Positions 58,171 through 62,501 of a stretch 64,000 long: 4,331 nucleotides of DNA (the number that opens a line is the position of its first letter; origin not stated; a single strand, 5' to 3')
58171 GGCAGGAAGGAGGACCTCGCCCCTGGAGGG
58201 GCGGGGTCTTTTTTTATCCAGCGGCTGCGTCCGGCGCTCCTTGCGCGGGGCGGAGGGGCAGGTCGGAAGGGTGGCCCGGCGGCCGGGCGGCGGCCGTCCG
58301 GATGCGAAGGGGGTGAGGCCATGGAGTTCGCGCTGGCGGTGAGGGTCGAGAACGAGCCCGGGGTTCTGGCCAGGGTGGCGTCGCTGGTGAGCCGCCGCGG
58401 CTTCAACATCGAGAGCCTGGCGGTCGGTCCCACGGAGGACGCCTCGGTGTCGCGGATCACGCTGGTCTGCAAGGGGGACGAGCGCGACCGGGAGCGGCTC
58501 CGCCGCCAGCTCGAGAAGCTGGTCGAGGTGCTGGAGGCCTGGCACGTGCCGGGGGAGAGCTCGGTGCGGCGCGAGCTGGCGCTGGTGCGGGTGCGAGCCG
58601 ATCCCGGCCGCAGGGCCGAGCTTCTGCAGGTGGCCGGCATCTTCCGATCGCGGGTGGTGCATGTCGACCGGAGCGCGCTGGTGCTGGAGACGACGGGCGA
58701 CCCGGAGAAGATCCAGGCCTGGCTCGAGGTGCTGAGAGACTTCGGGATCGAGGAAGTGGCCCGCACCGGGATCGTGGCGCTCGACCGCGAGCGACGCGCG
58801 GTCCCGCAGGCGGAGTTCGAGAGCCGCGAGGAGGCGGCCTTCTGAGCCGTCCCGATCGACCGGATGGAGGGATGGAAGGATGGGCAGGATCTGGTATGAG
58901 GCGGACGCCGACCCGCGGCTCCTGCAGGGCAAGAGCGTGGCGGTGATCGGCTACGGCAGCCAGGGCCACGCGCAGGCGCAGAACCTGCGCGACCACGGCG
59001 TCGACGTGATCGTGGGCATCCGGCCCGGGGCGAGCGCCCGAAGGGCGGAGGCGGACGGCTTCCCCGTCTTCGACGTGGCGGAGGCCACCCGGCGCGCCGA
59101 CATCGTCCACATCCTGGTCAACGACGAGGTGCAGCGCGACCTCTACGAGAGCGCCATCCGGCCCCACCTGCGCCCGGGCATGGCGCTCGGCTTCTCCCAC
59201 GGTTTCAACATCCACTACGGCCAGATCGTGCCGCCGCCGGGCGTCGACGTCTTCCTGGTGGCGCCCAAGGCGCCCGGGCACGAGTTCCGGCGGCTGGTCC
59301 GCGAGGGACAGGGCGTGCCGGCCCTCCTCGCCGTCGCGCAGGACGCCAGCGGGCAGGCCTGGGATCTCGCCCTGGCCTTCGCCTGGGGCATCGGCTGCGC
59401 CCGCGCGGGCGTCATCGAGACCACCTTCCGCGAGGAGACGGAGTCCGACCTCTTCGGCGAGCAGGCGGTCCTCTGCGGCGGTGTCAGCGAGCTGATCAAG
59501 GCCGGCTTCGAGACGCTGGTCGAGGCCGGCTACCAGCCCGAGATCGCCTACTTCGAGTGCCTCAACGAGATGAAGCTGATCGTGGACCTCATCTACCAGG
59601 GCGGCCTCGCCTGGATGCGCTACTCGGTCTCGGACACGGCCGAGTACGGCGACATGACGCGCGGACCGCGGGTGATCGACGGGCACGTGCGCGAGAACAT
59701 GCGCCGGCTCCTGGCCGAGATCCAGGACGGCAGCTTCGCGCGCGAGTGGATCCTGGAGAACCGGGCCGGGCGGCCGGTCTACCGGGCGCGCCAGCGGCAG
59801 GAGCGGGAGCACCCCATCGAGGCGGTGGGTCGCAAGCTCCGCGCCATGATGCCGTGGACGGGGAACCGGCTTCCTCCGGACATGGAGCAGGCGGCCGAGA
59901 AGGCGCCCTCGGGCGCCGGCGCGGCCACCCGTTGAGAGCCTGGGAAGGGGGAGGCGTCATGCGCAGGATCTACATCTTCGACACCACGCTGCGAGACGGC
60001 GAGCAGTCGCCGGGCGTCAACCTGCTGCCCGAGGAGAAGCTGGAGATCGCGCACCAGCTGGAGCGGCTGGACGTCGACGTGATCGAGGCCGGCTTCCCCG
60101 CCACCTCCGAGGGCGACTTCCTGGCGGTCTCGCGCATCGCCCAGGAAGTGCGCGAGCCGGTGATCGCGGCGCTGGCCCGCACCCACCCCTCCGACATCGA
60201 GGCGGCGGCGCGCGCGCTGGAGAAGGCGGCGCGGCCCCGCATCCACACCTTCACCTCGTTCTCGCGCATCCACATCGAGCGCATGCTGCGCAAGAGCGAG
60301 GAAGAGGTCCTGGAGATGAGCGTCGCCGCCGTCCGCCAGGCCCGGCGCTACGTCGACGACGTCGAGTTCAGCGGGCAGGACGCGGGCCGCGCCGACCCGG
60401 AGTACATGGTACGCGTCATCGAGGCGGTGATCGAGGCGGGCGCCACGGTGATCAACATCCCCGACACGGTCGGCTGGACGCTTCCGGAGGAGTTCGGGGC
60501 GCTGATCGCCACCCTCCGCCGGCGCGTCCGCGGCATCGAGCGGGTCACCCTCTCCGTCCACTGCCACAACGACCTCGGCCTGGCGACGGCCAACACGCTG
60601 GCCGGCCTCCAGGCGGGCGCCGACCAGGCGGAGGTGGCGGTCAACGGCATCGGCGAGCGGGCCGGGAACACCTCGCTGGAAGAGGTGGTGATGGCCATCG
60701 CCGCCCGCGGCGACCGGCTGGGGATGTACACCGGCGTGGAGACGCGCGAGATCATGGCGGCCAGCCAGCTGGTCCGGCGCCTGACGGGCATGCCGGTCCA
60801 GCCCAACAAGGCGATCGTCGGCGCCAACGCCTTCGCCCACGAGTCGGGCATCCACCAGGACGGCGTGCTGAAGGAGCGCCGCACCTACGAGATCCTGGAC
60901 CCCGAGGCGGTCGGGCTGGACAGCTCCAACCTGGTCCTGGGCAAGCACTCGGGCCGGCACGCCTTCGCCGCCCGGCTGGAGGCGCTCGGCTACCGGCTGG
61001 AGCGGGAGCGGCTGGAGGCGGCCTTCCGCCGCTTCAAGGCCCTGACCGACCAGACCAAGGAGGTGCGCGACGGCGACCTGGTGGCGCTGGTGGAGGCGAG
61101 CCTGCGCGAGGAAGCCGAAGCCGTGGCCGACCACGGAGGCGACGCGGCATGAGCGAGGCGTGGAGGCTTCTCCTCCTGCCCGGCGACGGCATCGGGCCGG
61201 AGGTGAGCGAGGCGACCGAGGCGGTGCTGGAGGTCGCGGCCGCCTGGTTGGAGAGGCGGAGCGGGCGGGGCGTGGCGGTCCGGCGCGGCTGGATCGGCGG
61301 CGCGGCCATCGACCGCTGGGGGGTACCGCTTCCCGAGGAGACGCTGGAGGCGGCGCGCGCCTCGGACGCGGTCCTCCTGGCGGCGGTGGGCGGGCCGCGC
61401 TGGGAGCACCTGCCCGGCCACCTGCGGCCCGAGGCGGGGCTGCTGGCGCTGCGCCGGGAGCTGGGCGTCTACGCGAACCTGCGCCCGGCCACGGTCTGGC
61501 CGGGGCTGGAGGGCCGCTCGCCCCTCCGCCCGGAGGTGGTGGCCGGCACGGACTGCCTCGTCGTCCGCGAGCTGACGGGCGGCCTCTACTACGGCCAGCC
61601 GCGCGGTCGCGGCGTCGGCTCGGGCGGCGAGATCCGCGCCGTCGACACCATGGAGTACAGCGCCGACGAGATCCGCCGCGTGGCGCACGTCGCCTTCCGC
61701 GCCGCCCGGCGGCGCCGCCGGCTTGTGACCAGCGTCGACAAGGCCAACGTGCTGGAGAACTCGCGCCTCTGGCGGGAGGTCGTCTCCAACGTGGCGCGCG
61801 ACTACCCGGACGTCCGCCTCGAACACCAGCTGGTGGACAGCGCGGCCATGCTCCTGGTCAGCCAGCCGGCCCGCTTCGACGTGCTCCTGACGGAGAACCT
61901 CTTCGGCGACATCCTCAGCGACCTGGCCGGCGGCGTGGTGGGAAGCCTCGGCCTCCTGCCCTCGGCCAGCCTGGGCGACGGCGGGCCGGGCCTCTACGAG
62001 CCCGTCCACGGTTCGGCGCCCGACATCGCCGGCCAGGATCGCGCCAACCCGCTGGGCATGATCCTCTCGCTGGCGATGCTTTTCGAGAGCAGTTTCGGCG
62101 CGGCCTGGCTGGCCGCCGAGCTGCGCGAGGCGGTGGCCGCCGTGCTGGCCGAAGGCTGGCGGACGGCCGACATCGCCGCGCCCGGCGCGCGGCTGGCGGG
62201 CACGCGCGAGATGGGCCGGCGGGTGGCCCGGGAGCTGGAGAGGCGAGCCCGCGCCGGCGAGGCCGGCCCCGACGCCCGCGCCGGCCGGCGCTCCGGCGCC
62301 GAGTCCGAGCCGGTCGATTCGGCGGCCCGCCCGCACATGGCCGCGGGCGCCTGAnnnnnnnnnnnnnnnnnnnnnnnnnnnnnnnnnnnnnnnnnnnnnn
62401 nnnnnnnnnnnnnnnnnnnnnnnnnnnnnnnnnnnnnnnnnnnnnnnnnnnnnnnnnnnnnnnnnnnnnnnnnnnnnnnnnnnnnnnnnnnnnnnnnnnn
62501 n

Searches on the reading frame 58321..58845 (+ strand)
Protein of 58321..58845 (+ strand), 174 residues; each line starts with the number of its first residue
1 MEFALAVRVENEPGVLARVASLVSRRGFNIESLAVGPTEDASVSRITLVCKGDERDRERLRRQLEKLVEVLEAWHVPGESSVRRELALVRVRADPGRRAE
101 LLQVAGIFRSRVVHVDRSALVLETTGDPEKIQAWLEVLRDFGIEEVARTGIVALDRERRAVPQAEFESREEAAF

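Call 10: search_protein_families(library=ncbifam, proteins=[window:58321-58842:+])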
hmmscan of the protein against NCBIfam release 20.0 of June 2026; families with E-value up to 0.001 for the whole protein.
window:58321-58842:+ (174 aa): 6 families
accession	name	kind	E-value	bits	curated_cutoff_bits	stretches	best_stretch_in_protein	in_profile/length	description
NF008864.0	PRK11895.1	equivalog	3.6e-55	186.1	119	1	4-160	5-161/164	acetolactate synthase small subunit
TIGR00119.1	acolac_sm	equivalog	5.2e-52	176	56.9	1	4-157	4-157/158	acetolactate synthase small subunit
NF006036.0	PRK08178.1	equivalog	1e-15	57.5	128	1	4-83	16-94/102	acetolactate synthase small subunit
NF005233.0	PRK06737.1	equivalog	1.5e-10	41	102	1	3-72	3-72/76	ACT domain-containing protein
NF008362.0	PRK11152.1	equivalog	4.7e-09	36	68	1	1-72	2-72/85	acetolactate synthase 2 small subunit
NF006352.0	PRK08577.1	equivalog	0.00021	21.4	140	1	5-72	59-128/136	hypothetical protein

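Call 11: find_encoding_contigs(protein=window:58321-58845:+, flank=10000, max_places=8)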
Protein window:58321-58845:+ (174 aa): no gene with exactly this product is on record in the collection.

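Call 13: find_homologous_proteins(query=window:58321-58842:+, max_evalue=1e-30)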
Query window:58321-58842:+ (174 aa): 5523 proteins with E <= 1e-30 among 8000 candidates; the best 120 are listed.
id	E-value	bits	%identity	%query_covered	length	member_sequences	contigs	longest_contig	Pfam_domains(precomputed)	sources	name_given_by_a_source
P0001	1.7e-101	354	100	100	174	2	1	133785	PF10369.16,PF22629.3,PF13710.13,PF01842.32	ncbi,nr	ncbi:MAG: acetolactate synthase small subunit [Bacillota bacterium]|nr:acetolactate synthase small s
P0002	2.6e-86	305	90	93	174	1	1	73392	PF10369.16,PF22629.3,PF13710.13,PF01842.32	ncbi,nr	ncbi:MAG: acetolactate synthase small subunit [Bacillota bacterium]|nr:acetolactate synthase small s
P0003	4.1e-49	184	54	99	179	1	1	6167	PF10369.16,PF22629.3,PF13710.13,PF01842.32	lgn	-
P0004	9.3e-49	183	59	90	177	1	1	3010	PF10369.16,PF22629.3,PF13291.13,PF13710.13,PF01842.32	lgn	-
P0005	1.1e-48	183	58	93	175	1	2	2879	PF10369.16,PF22629.3,PF13710.13,PF01842.32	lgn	-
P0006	2.1e-48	182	57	99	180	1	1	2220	PF10369.16,PF22629.3,PF13710.13,PF01842.32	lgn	-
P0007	3.8e-48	181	58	89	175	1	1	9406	PF10369.16,PF22629.3,PF13710.13,PF01842.32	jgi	jgi:acetolactate synthase-1/3 small subunit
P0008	1.5e-47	179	57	93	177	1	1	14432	PF10369.16,PF22629.3,PF13710.13,PF01842.32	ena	-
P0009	1.6e-47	179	54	99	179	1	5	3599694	PF10369.16,PF22629.3,PF13710.13,PF01842.32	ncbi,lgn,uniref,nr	ncbi:acetolactate synthase small subunit [Caldinitratiruptor microaerophilus]|uniref:Acetolactate sy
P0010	2.2e-47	179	57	93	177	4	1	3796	PF10369.16,PF22629.3,PF13710.13,PF01842.32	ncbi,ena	-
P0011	4.2e-47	178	53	98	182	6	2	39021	PF10369.16,PF22629.3,PF13710.13,PF01842.32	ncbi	-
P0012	1.2e-46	176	55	93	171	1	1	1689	PF10369.16,PF22629.3,PF13710.13,PF01842.32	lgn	-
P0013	1.3e-46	176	57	93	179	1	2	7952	PF10369.16,PF22629.3,PF13710.13,PF01842.32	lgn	-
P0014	1.5e-46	176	58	90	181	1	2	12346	PF10369.16,PF22629.3,PF13710.13,PF01842.32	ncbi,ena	-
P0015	1.8e-46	176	57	90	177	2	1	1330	PF10369.16,PF22629.3,PF13710.13,PF01842.32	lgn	-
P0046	1.2e-44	170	50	99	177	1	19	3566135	PF10369.16,PF22629.3,PF13291.13,PF13710.13,PF01842.32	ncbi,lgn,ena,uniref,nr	ncbi:acetolactate synthase small subunit [Symbiobacterium thermophilum]|uniref:Acetolactate synthase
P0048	1.4e-44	169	51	98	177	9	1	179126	PF10369.16,PF22629.3,PF13710.13,PF01842.32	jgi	-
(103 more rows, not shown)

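Call 14: find_encoding_contigs(protein=P0002, flank=10000, max_places=3)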
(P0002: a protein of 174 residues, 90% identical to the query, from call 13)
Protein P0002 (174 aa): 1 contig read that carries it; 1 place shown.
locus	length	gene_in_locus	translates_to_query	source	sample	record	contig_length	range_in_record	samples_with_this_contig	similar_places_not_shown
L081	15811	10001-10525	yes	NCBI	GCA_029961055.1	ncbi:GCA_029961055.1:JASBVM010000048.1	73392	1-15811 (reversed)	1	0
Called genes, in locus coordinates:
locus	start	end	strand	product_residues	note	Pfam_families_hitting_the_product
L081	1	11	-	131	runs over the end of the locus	PF01127:Sdh_cyt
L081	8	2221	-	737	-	PF00890:FAD_binding_2 (faint), PF01266:DAO, PF13085:Fer2_3, PF13183:Fer4_8, PF13237:Fer4_10 (weak), PF13534:Fer4_17 (weak)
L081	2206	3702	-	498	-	PF00370:FGGY_N, PF02782:FGGY_C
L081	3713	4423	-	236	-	PF00230:MIP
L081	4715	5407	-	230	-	PF04309:G3P_antiterm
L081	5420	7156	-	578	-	PF00920:ILVD_EDD_N, PF24877:ILV_EDD_C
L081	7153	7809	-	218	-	PF00694:Aconitase_C, PF27512:LeuD, PF27434:LeuD_C (weak)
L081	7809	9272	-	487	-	PF00330:Aconitase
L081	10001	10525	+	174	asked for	PF01842:ACT, PF22629:ACT_AHAS_ss, PF13710:ACT_5, PF10369:ALS_ss_C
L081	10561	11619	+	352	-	PF00670:AdoHcyase_NAD (weak), PF07991:KARI_N, PF01450:KARI_C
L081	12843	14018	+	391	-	PF00180:Iso_dh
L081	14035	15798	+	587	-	PF02776:TPP_enzyme_N, PF00205:TPP_enzyme_M, PF02775:TPP_enzyme_C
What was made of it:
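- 58321..64000 (+): The regulated operon: ilvN (58321-58845), ilvC (58880-59935), a short leuA (59959-61152), leuB (61149-62354) and ilvB (62370 to the end of the window). L081 has the same gene order (call 14).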

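Call 15: find_encoding_contigs(protein=P0009, flank=10000, max_places=2)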
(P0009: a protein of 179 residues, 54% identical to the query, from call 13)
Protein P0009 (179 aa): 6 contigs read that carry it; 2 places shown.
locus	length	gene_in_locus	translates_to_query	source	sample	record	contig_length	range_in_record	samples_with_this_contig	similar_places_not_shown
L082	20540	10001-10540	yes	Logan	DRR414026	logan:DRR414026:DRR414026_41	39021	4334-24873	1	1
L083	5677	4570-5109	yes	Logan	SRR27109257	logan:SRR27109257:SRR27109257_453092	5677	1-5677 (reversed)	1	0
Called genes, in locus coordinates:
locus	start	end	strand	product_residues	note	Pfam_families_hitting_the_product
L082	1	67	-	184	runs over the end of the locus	PF00885:DMRL_synthase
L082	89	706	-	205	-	PF12822:ECF_trnsprt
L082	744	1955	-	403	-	PF00926:DHBP_synthase, PF00925:GTP_cyclohydro2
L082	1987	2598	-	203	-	PF00677:Lum_binding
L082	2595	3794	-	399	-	PF00383:dCMP_cyt_deam_1, PF14437:MafB19-deam, PF01872:RibD_C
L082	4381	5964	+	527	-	PF01554:MatE (faint), PF01943:Polysacc_synt, PF03023:MurJ, PF13440:Polysacc_synt_3 (weak)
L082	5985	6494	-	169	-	PF22381:Staph_reg_Sar_Rot, PF01047:MarR, PF12802:MarR_2, PF13463:HTH_27 (faint)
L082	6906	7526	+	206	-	PF01865:PhoU_div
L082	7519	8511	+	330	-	PF01384:PHO4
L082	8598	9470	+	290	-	PF00800:PDT, PF01842:ACT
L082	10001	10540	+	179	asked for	PF01842:ACT, PF22629:ACT_AHAS_ss, PF13710:ACT_5, PF10369:ALS_ss_C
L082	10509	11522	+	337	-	PF02826:2-Hacid_dh_C (weak), PF03446:NAD_binding_2 (weak), PF03807:F420_oxidored (weak), PF07991:KARI_N, PF01450:KARI_C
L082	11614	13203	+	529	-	PF00682:HMGL-like, PF22617:HCS_D2, PF08502:LeuA_dimer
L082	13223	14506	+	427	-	PF00330:Aconitase, PF28406:AcnX_3rd (weak)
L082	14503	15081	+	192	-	PF00694:Aconitase_C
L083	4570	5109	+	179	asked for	PF01842:ACT, PF22629:ACT_AHAS_ss, PF13710:ACT_5, PF10369:ALS_ss_C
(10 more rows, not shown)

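Call 16: find_encoding_contigs(protein=P0001, flank=10000, max_places=2)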
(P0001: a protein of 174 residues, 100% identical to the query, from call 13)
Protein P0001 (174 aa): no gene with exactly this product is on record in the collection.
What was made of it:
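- Tried and rejected: An exact look-up of the window's own IlvN in the contig index found nothing on record (calls 11, 16).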

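Call 33: find_encoding_contigs(protein=P0046, flank=10000, max_places=1)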
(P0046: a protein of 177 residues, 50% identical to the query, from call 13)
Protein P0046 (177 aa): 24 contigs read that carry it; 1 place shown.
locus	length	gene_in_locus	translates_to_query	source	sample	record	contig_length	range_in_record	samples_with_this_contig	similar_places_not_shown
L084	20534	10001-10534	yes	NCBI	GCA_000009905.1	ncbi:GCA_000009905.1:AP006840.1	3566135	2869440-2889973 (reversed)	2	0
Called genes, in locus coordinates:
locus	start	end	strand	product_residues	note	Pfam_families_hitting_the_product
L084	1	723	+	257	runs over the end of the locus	PF01695:IstB_IS21, PF00308:Bac_DnaA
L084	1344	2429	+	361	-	PF01408:GFO_IDH_MocA, PF03447:NAD_binding_3 (weak), PF02894:GFO_IDH_MocA_C, PF22725:GFO_IDH_MocA_C3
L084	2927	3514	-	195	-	PF18306:LDcluster4, PF03641:Lysine_decarbox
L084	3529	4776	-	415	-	PF07690:MFS_1, PF12832:MFS_1_like, PF00083:Sugar_tr, PF06779:MFS_4 (weak), PF07690:MFS_1, PF05977:MFS_3 (weak)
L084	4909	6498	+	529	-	PF01554:MatE (faint), PF01943:Polysacc_synt, PF13440:Polysacc_synt_3 (weak), PF03023:MurJ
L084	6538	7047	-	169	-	PF22381:Staph_reg_Sar_Rot, PF01047:MarR, PF12802:MarR_2, PF13463:HTH_27 (faint)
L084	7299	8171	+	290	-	PF00800:PDT, PF01842:ACT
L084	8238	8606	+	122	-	PF00072:Response_reg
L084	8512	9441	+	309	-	PF13487:HD_5, PF01966:HD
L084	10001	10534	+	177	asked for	PF01842:ACT, PF13291:ACT_4 (weak), PF22629:ACT_AHAS_ss, PF13710:ACT_5, PF10369:ALS_ss_C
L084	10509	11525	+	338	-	PF03446:NAD_binding_2 (weak), PF03807:F420_oxidored (weak), PF07991:KARI_N, PF01450:KARI_C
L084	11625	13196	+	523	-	PF00682:HMGL-like, PF22617:HCS_D2, PF08502:LeuA_dimer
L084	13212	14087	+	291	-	PF01063:Aminotran_4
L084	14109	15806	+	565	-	PF00920:ILVD_EDD_N, PF24877:ILV_EDD_C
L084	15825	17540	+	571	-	PF02776:TPP_enzyme_N, PF00205:TPP_enzyme_M, PF02775:TPP_enzyme_C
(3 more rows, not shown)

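Call 34: find_encoding_contigs(protein=P0048, flank=10000, max_places=1)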
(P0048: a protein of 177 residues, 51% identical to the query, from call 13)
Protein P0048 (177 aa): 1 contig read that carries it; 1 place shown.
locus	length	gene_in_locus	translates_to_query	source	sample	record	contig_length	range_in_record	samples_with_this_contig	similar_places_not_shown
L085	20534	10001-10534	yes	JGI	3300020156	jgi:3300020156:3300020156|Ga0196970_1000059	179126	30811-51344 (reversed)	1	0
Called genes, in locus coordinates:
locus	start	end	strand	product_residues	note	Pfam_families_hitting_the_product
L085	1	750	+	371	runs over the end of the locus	PF17231:DUF5305 (faint)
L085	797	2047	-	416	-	PF07690:MFS_1, PF12832:MFS_1_like, PF00083:Sugar_tr (faint), PF05977:MFS_3 (faint), PF07690:MFS_1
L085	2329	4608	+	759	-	PF13185:GAF_2, PF00989:PAS, PF08448:PAS_4, PF13188:PAS_8, PF13426:PAS_9, PF08447:PAS_3, PF00990:GGDEF, PF00563:EAL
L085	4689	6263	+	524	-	PF01943:Polysacc_synt, PF13440:Polysacc_synt_3 (weak), PF03023:MurJ, PF01554:MatE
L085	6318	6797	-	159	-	PF22381:Staph_reg_Sar_Rot, PF12802:MarR_2, PF01047:MarR, PF13463:HTH_27 (faint)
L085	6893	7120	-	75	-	-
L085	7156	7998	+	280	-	PF00800:PDT, PF01842:ACT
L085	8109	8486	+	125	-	PF00072:Response_reg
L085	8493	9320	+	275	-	PF13487:HD_5, PF01966:HD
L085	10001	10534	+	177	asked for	PF01842:ACT, PF22629:ACT_AHAS_ss, PF13710:ACT_5, PF10369:ALS_ss_C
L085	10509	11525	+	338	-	PF02826:2-Hacid_dh_C (weak), PF03446:NAD_binding_2 (weak), PF03807:F420_oxidored (weak), PF07991:KARI_N, PF01450:KARI_C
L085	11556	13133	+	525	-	PF00682:HMGL-like, PF22617:HCS_D2, PF08502:LeuA_dimer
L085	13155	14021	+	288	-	PF01063:Aminotran_4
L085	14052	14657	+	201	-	PF01965:DJ-1_PfpI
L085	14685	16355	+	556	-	PF00920:ILVD_EDD_N, PF24877:ILV_EDD_C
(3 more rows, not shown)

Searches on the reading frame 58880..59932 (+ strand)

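Call 10: search_protein_families(library=ncbifam, proteins=[window:58880-59932:+])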
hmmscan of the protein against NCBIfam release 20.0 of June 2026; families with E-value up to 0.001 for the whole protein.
window:58880-59932:+ (351 aa): 8 families
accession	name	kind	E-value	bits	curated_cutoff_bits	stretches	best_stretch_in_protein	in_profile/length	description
NF004017.0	PRK05479.1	equivalog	4.4e-159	528.6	336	1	3-329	3-330/337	ketol-acid reductoisomerase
NF009940.0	PRK13403.1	equivalog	1.5e-143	477.7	406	1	4-327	3-326/335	ketol-acid reductoisomerase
TIGR00465.1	ilvC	equivalog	2.1e-132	440.9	226.15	1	15-326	1-312/314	ketol-acid reductoisomerase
NF003557.0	PRK05225.1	equivalog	1.8e-52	178.5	713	2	12-200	32-227/491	ketol-acid reductoisomerase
TIGR00936.1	ahcY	equivalog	4e-08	32.5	497.6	1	13-76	201-264/416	adenosylhomocysteinase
NF004005.0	PRK05476.2-3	equivalog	3.6e-07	29.4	275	1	14-76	205-267/418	adenosylhomocysteinase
NF004009.0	PRK05476.3-2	equivalog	1.8e-06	27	485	1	15-76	269-330/487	adenosylhomocysteinase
NF043037.1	ThreonDh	equivalog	0.00029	20.4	350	1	18-85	3-71/297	L-threonate dehydrogenase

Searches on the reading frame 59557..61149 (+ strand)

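Call 10: search_protein_families(library=ncbifam, proteins=[window:59557-61149:+])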
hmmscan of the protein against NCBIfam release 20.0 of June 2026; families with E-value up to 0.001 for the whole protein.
window:59557-61149:+ (531 aa): 27 families (the best 25 are shown)
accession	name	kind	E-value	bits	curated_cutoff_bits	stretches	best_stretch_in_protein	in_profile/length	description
NF002086.0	PRK00915.1-3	equivalog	2.4e-187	623.5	532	1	135-521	4-390/516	2-isopropylmalate synthase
TIGR00973.1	leuA_bact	equivalog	4.1e-175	583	598.7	1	137-521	1-385/494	2-isopropylmalate synthase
NF002087.0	PRK00915.1-4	equivalog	1.3e-171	571.7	729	1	137-521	6-392/516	2-isopropylmalate synthase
NF002088.0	PRK00915.1-5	equivalog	7.7e-159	529.5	697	1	135-519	1-385/514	2-isopropylmalate synthase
NF002084.0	PRK00915.1-1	equivalog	4.6e-149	497.3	748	1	136-519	3-386/523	2-isopropylmalate synthase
NF002085.0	PRK00915.1-2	subfamily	1e-126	423.7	517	1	134-519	10-383/504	2-isopropylmalate synthase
TIGR02090.1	LEU1_arch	subfamily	1.2e-117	393.1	484.75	1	138-511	1-362/363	isopropylmalate/citramalate/homocitrate synthases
NF041069.1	IPMS_Sufob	equivalog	1.5e-111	373.3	600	1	138-516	1-369/371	isopropylmalate synthase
TIGR02660.1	nifV_homocitr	equivalog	7e-94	315.1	462.9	1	138-510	2-363/365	homocitrate synthase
NF042434.1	IPMS_Lepto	equivalog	1.7e-75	254.4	500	1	136-498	4-371/374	2-isopropylmalate synthase LeuA2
TIGR02146.1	LysS_fung_arch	equivalog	4.7e-75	253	413.55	1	140-494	1-343/344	homocitrate synthase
TIGR00977.1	citramal_synth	equivalog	2.2e-57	194.6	450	1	138-487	2-354/526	citramalate synthase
NF042433.1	CitmalDyn_Leptosp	equivalog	5.4e-45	153.9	950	1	136-512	6-380/514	(R)-citramalate synthase CimA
NF002991.1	PRK03739.1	subfamily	2.6e-39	135.3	455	1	129-440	18-341/550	2-isopropylmalate synthase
TIGR00970.1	leuA_yeast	equivalog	2.2e-34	118.9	697.4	1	127-440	16-344/564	2-isopropylmalate synthase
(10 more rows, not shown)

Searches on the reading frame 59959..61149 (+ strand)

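Call 65: search_protein_families(library=pfam, proteins=[window:59959-61149:+])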
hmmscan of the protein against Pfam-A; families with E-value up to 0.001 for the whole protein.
window:59959-61149:+ (397 aa): 2 families
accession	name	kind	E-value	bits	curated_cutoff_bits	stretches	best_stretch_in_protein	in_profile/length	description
PF00682.25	HMGL-like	-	1.5e-88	297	29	1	3-272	1-260/260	HMGL-like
PF22617.1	HCS_D2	-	1.8e-30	105.6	27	1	286-367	1-82/82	Homocitrate synthase post-HMGL domain-like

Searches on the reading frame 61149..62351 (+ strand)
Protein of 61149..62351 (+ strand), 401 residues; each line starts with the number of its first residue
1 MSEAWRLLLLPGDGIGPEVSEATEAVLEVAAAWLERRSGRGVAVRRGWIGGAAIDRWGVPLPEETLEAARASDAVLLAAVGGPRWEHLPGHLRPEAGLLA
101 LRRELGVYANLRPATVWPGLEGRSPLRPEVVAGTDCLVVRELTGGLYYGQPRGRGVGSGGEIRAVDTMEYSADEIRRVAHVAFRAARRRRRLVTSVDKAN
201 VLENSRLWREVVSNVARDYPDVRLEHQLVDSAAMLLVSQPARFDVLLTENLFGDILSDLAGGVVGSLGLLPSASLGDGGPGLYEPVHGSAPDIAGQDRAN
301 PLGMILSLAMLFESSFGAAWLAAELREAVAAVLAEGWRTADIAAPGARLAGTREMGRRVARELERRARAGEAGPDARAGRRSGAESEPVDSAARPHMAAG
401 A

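Call 10: search_protein_families(library=ncbifam, proteins=[window:61149-62351:+])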
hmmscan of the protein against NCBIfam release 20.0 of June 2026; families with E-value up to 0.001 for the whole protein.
window:61149-62351:+ (401 aa): 16 families
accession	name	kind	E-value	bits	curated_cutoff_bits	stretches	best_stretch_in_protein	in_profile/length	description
TIGR00169.1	leuB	equivalog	7.1e-138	459.4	353.2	1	7-358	2-348/349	3-isopropylmalate dehydrogenase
TIGR02088.1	LEU3_arch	subfamily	3.8e-74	249.8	409.8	1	9-343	3-311/324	isopropylmalate/isohomocitrate dehydrogenases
NF002898.0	PRK03437.1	equivalog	1.9e-71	241.1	393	1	2-363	2-345/347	3-isopropylmalate dehydrogenase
NF040626.1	AksF2_Meth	equivalog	3.7e-70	236.8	540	1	7-364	4-331/333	homoisocitrate dehydrogenase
TIGR02089.1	TTC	equivalog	5.9e-65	219.5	470.4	1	5-344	4-337/352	tartrate dehydrogenase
NF006048.0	PRK08194.1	equivalog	2.6e-60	204.4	501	1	6-363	5-349/352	tartrate dehydrogenase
NF006529.0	PRK08997.1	equivalog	6.1e-58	196.4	510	1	8-341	7-317/335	isocitrate dehydrogenase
NF040619.1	AksF_Meth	equivalog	1.4e-57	195.4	500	1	7-343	4-331/343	homoisocitrate dehydrogenase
NF040855.1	iso_homocit_dh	equivalog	1.7e-54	185.4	680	1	6-343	3-303/345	isocitrate--homoisocitrate dehydrogenase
NF006673.0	PRK09222.1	equivalog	2.8e-52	178.3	509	1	6-368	6-346/482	NADP-dependent isocitrate dehydrogenase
TIGR00175.1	mito_nad_idh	equivalog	2.3e-44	151.9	432.4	1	99-344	84-319/334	isocitrate dehydrogenase (NAD(+))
TIGR02924.1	ICDH_alpha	equivalog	3.4e-43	148.4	561.35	1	11-366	7-340/473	isocitrate dehydrogenase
TIGR00183.1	prok_nadp_idh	equivalog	2.4e-28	99.1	567.3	2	221-357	274-410/417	isocitrate dehydrogenase (NADP(+))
NF005036.0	PRK06451.1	equivalog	5.1e-26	91.3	484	2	224-356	270-401/412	NADP-dependent isocitrate dehydrogenase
NF005425.0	PRK07006.1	equivalog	2.1e-22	79.5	490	2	229-314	282-366/416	NADP-dependent isocitrate dehydrogenase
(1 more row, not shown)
